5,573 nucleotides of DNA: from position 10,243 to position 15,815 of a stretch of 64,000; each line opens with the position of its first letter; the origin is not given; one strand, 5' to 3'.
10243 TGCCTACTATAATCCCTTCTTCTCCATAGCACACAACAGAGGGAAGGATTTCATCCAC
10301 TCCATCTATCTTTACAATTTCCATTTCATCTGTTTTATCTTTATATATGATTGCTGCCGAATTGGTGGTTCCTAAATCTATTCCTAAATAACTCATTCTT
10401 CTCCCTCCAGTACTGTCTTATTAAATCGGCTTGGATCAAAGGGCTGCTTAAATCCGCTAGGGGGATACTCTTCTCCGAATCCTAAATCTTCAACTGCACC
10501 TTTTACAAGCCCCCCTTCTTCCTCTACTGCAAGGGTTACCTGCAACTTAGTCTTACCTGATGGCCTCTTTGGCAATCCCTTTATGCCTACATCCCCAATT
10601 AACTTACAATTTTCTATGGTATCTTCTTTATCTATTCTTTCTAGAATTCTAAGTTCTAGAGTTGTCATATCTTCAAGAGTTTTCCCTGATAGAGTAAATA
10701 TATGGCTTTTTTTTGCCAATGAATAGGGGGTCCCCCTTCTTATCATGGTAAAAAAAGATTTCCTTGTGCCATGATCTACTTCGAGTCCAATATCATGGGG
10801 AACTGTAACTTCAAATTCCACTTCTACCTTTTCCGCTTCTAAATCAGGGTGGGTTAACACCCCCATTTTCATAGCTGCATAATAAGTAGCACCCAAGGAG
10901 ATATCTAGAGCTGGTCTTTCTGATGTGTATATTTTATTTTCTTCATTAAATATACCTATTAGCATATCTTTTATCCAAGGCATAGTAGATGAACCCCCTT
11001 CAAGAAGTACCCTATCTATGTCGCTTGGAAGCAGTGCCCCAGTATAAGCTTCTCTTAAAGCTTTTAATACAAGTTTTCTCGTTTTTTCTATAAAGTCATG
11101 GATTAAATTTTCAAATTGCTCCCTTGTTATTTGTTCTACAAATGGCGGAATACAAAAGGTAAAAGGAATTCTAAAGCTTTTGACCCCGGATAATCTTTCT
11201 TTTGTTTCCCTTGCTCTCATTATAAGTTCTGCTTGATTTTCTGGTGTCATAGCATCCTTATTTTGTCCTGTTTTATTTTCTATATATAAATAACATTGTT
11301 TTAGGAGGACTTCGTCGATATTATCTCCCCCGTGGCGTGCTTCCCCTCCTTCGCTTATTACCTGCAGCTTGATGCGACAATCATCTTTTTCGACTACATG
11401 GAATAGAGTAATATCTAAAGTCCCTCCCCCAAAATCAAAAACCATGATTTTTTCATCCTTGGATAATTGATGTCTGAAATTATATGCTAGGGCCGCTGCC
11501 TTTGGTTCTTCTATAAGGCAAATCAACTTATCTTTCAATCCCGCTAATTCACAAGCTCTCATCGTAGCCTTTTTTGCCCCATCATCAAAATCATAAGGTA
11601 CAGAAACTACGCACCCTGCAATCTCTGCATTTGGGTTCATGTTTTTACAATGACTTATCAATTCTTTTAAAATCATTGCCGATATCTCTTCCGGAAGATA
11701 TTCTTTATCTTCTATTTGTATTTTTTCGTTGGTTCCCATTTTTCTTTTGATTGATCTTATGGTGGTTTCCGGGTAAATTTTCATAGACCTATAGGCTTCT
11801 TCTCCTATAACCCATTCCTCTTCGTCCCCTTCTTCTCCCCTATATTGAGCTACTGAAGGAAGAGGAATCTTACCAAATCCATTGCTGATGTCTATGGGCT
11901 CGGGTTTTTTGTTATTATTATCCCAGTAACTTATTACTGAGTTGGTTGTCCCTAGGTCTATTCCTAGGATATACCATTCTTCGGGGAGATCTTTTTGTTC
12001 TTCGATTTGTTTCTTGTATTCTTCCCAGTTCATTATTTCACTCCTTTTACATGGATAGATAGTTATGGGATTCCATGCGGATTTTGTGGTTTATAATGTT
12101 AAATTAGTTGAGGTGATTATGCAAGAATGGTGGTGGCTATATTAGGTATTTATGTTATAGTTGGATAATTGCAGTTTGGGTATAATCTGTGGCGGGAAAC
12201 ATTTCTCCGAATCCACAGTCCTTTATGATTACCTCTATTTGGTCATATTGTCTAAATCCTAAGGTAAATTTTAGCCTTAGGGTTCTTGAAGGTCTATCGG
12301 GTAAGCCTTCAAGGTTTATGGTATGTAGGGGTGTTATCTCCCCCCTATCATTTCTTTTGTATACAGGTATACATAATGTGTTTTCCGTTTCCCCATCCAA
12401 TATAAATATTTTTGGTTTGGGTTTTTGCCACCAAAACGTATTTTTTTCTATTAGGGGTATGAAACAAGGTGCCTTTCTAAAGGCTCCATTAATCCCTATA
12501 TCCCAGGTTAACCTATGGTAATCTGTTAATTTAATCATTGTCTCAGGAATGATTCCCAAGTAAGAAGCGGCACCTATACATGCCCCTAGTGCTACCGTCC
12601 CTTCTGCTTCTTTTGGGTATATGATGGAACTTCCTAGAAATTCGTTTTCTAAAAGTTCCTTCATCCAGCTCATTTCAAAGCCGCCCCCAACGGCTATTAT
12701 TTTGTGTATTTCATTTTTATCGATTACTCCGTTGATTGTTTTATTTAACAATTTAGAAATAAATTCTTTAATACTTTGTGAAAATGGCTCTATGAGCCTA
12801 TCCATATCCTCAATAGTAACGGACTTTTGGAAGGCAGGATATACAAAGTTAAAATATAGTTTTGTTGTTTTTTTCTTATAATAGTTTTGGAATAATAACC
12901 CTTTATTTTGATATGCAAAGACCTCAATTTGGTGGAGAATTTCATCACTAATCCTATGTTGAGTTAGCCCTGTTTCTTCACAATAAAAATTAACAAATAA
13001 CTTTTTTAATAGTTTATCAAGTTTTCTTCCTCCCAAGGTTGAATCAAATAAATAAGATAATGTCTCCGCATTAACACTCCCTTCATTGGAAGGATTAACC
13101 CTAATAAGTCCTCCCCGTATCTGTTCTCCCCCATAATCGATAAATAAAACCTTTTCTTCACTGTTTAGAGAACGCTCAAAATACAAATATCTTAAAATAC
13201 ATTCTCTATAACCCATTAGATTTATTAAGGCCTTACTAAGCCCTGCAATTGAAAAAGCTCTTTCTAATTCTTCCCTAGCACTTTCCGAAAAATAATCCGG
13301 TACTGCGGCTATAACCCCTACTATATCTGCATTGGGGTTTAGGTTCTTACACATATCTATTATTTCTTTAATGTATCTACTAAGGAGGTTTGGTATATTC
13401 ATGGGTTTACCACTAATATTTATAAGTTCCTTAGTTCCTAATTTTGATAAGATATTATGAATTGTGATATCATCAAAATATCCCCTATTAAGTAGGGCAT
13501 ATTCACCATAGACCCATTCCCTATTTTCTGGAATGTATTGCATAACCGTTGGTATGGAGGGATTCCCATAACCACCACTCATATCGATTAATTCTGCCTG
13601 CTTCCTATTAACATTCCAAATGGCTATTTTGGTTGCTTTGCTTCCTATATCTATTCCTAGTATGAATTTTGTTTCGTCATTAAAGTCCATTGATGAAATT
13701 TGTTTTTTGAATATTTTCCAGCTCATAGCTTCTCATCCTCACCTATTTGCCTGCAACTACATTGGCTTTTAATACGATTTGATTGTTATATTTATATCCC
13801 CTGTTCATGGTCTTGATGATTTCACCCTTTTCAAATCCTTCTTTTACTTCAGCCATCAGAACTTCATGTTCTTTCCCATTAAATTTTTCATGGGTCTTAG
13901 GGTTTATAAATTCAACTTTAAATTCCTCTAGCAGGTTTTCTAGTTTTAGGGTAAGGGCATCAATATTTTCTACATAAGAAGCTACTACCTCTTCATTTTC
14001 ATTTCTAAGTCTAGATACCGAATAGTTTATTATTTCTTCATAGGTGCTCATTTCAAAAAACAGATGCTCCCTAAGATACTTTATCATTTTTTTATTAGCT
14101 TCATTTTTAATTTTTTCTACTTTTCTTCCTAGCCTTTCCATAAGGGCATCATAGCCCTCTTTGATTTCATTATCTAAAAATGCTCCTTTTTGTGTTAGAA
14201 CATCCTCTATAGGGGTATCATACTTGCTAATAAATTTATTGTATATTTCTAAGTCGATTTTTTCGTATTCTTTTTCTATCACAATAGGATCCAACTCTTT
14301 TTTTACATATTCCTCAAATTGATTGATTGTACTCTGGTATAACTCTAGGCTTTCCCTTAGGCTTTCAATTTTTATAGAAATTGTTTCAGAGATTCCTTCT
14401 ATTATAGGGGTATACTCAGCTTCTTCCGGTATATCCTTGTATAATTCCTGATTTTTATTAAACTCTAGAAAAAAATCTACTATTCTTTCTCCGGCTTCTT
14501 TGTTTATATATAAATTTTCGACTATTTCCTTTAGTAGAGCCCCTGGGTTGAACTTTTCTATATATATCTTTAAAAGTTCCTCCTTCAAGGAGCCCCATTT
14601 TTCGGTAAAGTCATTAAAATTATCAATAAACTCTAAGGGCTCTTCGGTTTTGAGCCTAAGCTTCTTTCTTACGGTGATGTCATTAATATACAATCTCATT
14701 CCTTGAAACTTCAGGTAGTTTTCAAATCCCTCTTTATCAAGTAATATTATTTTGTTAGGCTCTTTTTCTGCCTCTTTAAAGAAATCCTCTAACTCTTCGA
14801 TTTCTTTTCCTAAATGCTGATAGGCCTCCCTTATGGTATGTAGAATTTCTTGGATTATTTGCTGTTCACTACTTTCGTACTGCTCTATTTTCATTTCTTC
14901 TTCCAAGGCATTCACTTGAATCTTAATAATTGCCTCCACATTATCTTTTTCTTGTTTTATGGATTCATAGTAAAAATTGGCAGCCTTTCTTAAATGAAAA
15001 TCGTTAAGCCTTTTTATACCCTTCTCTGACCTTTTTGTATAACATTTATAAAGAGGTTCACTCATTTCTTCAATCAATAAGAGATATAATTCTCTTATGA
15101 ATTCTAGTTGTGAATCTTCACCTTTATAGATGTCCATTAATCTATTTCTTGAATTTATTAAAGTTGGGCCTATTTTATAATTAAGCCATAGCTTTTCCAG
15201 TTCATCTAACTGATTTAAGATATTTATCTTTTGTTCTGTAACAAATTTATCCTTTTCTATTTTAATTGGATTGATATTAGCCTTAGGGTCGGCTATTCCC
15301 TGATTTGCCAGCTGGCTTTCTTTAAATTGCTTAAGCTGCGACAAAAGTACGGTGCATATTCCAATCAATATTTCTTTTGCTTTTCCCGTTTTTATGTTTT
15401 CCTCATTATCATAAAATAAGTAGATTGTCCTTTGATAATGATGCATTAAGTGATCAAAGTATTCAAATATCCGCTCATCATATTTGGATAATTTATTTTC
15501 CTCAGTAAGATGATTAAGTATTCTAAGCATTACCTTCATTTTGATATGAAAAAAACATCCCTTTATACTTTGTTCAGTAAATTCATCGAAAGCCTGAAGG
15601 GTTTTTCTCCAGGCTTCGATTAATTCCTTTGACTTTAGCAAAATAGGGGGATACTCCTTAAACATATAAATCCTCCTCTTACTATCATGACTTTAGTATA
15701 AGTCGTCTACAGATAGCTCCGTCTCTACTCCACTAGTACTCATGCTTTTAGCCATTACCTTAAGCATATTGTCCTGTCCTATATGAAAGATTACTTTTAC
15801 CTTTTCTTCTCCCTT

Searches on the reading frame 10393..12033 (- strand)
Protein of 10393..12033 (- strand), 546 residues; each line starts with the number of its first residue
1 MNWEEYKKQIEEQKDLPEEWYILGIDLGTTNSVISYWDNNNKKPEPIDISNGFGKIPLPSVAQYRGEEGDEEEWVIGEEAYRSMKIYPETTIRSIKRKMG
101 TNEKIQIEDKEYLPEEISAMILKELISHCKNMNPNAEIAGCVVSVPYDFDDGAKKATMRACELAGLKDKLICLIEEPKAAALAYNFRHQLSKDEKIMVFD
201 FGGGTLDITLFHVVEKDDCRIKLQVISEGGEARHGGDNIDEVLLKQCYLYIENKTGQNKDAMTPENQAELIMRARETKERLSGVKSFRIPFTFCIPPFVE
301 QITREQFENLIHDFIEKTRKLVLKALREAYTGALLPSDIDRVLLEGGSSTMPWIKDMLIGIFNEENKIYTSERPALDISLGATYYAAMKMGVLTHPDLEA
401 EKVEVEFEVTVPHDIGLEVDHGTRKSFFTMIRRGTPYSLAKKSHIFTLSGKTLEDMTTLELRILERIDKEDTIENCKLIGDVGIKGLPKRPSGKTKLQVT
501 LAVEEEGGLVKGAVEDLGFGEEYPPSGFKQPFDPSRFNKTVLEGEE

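Call 6: search_protein_families(library=pfam, proteins=[window:10393-12033:-], max_evalue=0.1)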
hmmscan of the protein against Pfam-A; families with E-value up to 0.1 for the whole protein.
window:10393-12033:- (546 aa): 5 families
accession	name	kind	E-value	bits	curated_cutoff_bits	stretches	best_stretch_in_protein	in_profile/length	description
PF00012.26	HSP70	-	2.2e-60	205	20.6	2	105-507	101-477/599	Hsp70 protein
PF06723.19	MreB_Mbl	-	5.8e-10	39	27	1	117-382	73-315/327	MreB/Mbl protein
PF18980.5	DUF5716_C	-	9.1e-10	38.4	34.7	1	381-528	158-288/296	Family of unknown function (DUF5716) C-terminal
PF10271.14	Tmp39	-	0.013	14.9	28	1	261-337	177-249/422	Putative transmembrane protein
PF16573.10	CLP1_N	-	0.027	15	22.3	0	404-457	7-62/92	N-terminal beta-sandwich domain of polyadenylation factor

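Call 7: search_protein_families(library=ncbifam, proteins=[window:10393-12033:-], max_evalue=0.1)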
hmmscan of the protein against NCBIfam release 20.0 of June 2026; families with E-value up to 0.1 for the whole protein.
window:10393-12033:- (546 aa): 14 families
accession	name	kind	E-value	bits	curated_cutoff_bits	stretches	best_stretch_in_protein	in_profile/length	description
TIGR01991.1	HscA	equivalog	1.7e-63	215.1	708.55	1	23-514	2-471/600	Fe-S protein assembly chaperone HscA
TIGR02350.1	prok_dnaK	equivalog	6.6e-62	209.7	822.55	1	22-516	2-481/596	molecular chaperone DnaK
NF001413.0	PRK00290.1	equivalog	1.1e-61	209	648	1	22-521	4-487/625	molecular chaperone DnaK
NF003520.0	PRK05183.1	subfamily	5.5e-58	196.8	620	2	105-515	118-492/621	Fe-S protein assembly chaperone HscA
NF009946.0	PRK13410.1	equivalog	2.9e-52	177.8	1019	2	107-509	105-479/669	molecular chaperone DnaK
NF009947.0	PRK13411.1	equivalog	1.9e-49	168.3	1002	1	22-521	4-490/662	molecular chaperone DnaK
NF002399.0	PRK01433.1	equivalog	2e-40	139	743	1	12-515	10-465/595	Fe-S protein assembly chaperone HscA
NF008673.0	PRK11678.1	equivalog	7.1e-12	44.9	331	2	133-240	144-256/450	molecular chaperone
NF010539.0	PRK13927.1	subfamily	2.7e-09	36.4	293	1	116-356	77-298/339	rod shape-determining protein MreB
TIGR00904.1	mreB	subfamily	3.6e-07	29.6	365.75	1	107-245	73-191/334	MreB/Mrl family cell shape determining protein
NF011660.0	PRK15080.1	equivalog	2.5e-05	23.6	182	0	121-211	78-158/277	ethanolamine utilization protein EutJ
TIGR02529.1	EutJ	subfamily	0.0034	16.9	152.1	1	136-212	59-126/239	ethanolamine utilization protein EutJ family protein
NF010540.1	PRK13929.1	exception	0.012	14.7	515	1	118-211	77-167/334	rod-share determining protein MreBH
NF040562.1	PrimPol_Db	equivalog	0.077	12.2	200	0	75-133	216-274/335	CRISPR-associated primase-polymerase type B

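Call 9: search_protein_families(library=padloc, proteins=[window:10393-12033:-], max_evalue=0.01)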
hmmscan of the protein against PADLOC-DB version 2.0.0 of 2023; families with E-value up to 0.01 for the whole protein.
window:10393-12033:- (546 aa): 1 family
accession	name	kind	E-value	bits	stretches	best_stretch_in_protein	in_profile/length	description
PDLC04731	PDC-M61B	-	4.4e-10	36.9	1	174-360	329-514/588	-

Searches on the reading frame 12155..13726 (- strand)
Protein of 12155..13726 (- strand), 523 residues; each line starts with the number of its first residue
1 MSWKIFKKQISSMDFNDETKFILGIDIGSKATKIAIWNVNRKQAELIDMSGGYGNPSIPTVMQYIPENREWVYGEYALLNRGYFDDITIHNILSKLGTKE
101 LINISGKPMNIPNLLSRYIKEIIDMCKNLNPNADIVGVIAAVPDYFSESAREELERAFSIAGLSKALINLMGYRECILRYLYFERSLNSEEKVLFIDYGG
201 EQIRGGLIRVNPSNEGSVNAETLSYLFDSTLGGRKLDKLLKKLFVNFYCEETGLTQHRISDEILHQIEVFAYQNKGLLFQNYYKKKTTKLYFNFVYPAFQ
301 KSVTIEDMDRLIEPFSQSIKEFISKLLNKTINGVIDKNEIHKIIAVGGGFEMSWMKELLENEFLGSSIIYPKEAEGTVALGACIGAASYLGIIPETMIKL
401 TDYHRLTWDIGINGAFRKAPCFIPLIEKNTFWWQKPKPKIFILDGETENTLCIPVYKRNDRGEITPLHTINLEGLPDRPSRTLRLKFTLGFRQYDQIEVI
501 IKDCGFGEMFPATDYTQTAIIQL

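Call 6: search_protein_families(library=pfam, proteins=[window:12155-13726:-], max_evalue=0.1)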
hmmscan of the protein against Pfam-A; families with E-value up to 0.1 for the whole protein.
window:12155-13726:- (523 aa): 5 families
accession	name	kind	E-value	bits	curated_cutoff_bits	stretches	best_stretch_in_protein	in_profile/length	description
PF18980.5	DUF5716_C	-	1.1e-28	100.5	34.7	2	265-521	54-294/296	Family of unknown function (DUF5716) C-terminal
PF00012.26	HSP70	-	5.1e-18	65.1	20.6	1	106-432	105-413/599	Hsp70 protein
PF01869.26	BcrAD_BadFG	-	0.025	14.5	31.5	0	313-383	196-268/271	BadF/BadG/BcrA/BcrD ATPase family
PF05997.17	Nop52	-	0.08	12.9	27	0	233-281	39-87/259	Nucleolar protein,Nop52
PF15714.11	SpoVT_C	-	0.091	13.3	27.5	0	288-345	6-63/128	Stage V sporulation protein T C-terminal, transcription factor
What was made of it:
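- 12155..13726 (-): Gene E: DUF5716-type degenerate Hsp70, the ancestral partner of DUF5717. PF18980 DUF5716_C 1e-28 (call 6).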

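Call 7: search_protein_families(library=ncbifam, proteins=[window:12155-13726:-], max_evalue=0.1)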
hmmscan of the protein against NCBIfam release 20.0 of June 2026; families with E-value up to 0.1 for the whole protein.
window:12155-13726:- (523 aa): 11 families
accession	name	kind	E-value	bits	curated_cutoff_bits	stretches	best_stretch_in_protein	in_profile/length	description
TIGR01991.1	HscA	equivalog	3.4e-12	45.7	708.55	1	131-388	126-361/600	Fe-S protein assembly chaperone HscA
TIGR02350.1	prok_dnaK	equivalog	8.1e-12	44.3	822.55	1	134-490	129-468/596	molecular chaperone DnaK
NF003520.0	PRK05183.1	subfamily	2.7e-11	42.6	620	1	132-396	147-389/621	Fe-S protein assembly chaperone HscA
NF001413.0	PRK00290.1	equivalog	1.8e-10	39.8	648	1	57-485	35-464/625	molecular chaperone DnaK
NF002399.0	PRK01433.1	equivalog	3.3e-08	32.6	743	1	12-389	11-357/595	Fe-S protein assembly chaperone HscA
NF009946.0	PRK13410.1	equivalog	7.6e-07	27.7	1019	1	133-395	133-383/669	molecular chaperone DnaK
NF009947.0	PRK13411.1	equivalog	0.00014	20.1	1002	1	138-393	136-381/662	molecular chaperone DnaK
TIGR00241.1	CoA_E_activ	domain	0.0018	17.9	125.4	0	326-383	190-246/248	acyl-CoA dehydratase activase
TIGR02851.1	spore_V_T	equivalog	0.0021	17.9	235.9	1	286-384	56-150/180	stage V sporulation protein T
TIGR01312.1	XylB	equivalog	0.034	12.7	380.25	0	317-391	366-440/481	xylulokinase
NF008673.0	PRK11678.1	equivalog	0.078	11.8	331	0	174-221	192-239/450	molecular chaperone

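Call 9: search_protein_families(library=padloc, proteins=[window:12155-13726:-], max_evalue=0.01)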
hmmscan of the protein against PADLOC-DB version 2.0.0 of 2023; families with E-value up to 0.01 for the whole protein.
window:12155-13726:- (523 aa): 0 families

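Call 71: search_protein_families(library=phrogs, proteins=[window:12155-13726:-], max_evalue=0.001)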
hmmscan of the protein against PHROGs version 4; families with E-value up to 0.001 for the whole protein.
window:12155-13726:- (523 aa): 1 family
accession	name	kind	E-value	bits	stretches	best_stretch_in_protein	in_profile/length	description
phrog_22485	-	unknown function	2.1e-07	30.4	1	133-393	130-380/634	-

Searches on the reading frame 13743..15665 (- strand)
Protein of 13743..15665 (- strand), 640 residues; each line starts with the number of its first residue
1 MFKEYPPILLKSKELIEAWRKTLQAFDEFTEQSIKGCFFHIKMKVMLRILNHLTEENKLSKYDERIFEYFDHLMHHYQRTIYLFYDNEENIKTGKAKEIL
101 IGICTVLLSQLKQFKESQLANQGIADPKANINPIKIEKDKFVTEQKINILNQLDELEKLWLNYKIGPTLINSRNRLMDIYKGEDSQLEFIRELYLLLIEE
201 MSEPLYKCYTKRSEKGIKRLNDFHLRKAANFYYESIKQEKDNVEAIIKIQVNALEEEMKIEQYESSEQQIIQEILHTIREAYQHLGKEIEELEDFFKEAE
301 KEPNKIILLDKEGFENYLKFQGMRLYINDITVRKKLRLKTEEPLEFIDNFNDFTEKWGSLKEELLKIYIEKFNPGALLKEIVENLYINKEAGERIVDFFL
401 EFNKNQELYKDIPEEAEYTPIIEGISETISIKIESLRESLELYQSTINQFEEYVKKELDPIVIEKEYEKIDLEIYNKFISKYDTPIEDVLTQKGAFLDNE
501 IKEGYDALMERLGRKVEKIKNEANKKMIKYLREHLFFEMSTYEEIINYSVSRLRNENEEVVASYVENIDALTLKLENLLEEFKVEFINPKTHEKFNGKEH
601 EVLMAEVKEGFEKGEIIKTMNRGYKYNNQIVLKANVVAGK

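Call 6: search_protein_families(library=pfam, proteins=[window:13743-15665:-], max_evalue=0.1)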
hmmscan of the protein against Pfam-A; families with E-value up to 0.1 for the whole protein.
window:13743-15665:- (640 aa): 3 families
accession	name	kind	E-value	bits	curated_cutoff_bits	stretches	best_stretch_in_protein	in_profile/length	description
PF01025.24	GrpE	-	4.4e-12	46.4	25.8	1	507-637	39-162/165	GrpE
PF18899.5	DUF5655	-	0.017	15.6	24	0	500-541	11-52/109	Domain of unknown function (DUF5655)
PF01442.23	Apolipoprotein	-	0.041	14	90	1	419-586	76-185/190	Apolipoprotein A1/A4/E domain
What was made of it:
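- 13743..15665 (-): Gene D: 640-aa protein with a C-terminal GrpE-like domain. Pfam GrpE 4e-12 over residues 507-637 (call 6).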

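Call 7: search_protein_families(library=ncbifam, proteins=[window:13743-15665:-], max_evalue=0.1)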
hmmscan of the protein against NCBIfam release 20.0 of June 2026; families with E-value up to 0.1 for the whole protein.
window:13743-15665:- (640 aa): 9 families
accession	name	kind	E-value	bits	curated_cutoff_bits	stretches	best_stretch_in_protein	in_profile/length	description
NF010749.0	PRK14151.1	equivalog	2.2e-06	27.4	231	1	554-640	90-175/188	nucleotide exchange factor GrpE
NF010747.0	PRK14149.1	equivalog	3.1e-06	26.9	176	1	566-636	117-185/191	nucleotide exchange factor GrpE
NF010738.0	PRK14140.1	equivalog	4.1e-05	23.4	137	1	555-634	107-185/191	nucleotide exchange factor GrpE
NF010748.0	PRK14150.1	equivalog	8.5e-05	22.1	152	1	553-637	110-193/198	nucleotide exchange factor GrpE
NF010752.0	PRK14155.1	equivalog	0.0005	19.5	194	1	510-637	44-168/208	nucleotide exchange factor GrpE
NF010751.0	PRK14154.1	equivalog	0.0007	19.2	266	1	508-637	81-205/208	nucleotide exchange factor GrpE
NF010742.0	PRK14144.1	equivalog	0.0031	17.4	215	1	561-638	120-196/199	nucleotide exchange factor GrpE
NF010746.0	PRK14148.1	equivalog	0.0046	16.8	212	1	506-638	67-192/195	nucleotide exchange factor GrpE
NF010745.0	PRK14147.1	equivalog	0.052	13.4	184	0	592-638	122-168/172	nucleotide exchange factor GrpE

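Call 9: search_protein_families(library=padloc, proteins=[window:13743-15665:-], max_evalue=0.01)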
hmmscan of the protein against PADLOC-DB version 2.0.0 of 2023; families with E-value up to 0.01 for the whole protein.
window:13743-15665:- (640 aa): 0 families

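Call 71: search_protein_families(library=phrogs, proteins=[window:13743-15665:-], max_evalue=0.001)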
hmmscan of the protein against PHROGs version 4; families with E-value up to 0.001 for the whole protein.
window:13743-15665:- (640 aa): 0 families
